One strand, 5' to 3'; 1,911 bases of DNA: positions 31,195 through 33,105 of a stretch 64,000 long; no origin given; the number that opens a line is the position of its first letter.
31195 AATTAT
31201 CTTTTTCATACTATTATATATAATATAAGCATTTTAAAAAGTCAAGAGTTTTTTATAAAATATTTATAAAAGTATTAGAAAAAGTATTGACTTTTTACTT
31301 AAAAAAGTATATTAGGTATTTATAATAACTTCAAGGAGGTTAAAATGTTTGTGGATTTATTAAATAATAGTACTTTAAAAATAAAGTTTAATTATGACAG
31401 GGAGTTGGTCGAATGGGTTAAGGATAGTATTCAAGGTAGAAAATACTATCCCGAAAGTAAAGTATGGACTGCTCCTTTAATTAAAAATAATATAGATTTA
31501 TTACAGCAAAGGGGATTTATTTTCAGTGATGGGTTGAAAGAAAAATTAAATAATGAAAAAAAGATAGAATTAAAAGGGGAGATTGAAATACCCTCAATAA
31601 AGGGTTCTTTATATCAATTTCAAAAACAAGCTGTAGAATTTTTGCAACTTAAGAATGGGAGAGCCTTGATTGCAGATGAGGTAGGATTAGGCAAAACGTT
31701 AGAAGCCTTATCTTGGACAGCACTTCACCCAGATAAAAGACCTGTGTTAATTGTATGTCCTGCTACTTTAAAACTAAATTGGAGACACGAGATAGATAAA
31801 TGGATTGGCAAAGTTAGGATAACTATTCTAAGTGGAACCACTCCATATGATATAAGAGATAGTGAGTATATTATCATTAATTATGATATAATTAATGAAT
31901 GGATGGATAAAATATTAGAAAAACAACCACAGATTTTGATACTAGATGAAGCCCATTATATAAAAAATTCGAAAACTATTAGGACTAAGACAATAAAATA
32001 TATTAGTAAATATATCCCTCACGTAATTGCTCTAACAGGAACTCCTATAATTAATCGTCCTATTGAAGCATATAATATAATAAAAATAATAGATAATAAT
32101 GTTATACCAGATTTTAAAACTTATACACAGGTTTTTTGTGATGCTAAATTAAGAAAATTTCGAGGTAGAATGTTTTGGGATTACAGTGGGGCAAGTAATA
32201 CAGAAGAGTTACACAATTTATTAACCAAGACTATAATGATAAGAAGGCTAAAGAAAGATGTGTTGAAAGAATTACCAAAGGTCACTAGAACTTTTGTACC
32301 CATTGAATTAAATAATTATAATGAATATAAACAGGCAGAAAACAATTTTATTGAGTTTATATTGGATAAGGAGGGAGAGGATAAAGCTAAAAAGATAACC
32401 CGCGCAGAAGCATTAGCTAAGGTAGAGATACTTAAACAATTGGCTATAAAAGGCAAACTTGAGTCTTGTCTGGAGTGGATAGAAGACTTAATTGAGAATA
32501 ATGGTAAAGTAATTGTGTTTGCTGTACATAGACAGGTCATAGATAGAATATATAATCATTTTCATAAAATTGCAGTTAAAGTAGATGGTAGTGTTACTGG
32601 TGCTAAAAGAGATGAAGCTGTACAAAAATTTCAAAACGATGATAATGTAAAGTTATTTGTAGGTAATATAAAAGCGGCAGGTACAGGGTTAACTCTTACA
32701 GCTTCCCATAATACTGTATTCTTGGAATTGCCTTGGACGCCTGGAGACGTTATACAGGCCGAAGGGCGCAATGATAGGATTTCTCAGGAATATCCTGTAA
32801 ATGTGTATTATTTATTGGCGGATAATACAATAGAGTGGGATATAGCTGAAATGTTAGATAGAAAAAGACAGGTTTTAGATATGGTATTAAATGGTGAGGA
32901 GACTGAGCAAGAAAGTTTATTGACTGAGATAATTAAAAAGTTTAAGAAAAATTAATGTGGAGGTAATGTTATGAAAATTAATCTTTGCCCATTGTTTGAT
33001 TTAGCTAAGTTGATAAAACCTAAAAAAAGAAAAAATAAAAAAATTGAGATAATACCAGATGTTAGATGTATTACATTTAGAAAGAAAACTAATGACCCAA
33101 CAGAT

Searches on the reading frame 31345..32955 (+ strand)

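Call 42: search_protein_families(library=phrogs, proteins=[window:31345-32955:+], max_evalue=0.00001)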
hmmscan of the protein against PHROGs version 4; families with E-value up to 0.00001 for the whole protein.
window:31345-32955:+ (536 aa): 8 families
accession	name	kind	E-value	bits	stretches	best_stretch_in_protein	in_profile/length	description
phrog_62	-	DNA, RNA and nucleotide metabolism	2.9e-114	384.1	1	71-524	684-1142/1881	DNA helicase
phrog_29996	-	unknown function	3e-33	115.9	1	88-519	723-1168/1189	-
phrog_16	-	DNA, RNA and nucleotide metabolism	2.4e-18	66.8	1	67-508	257-608/986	DNA helicase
phrog_23807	-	unknown function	7.7e-18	64.6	1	97-342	139-390/1053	-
phrog_1685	-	unknown function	2.9e-15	55.6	1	426-522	1459-1556/2278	-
phrog_11801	-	other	2.9e-12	45.6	0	227-331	1101-1223/2269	DNA methyltransferase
phrog_24008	-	DNA, RNA and nucleotide metabolism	5.5e-10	38.7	1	89-254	481-653/1006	helicase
phrog_21391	-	DNA, RNA and nucleotide metabolism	1e-07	30.5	1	384-475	1357-1450/2021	DNA helicase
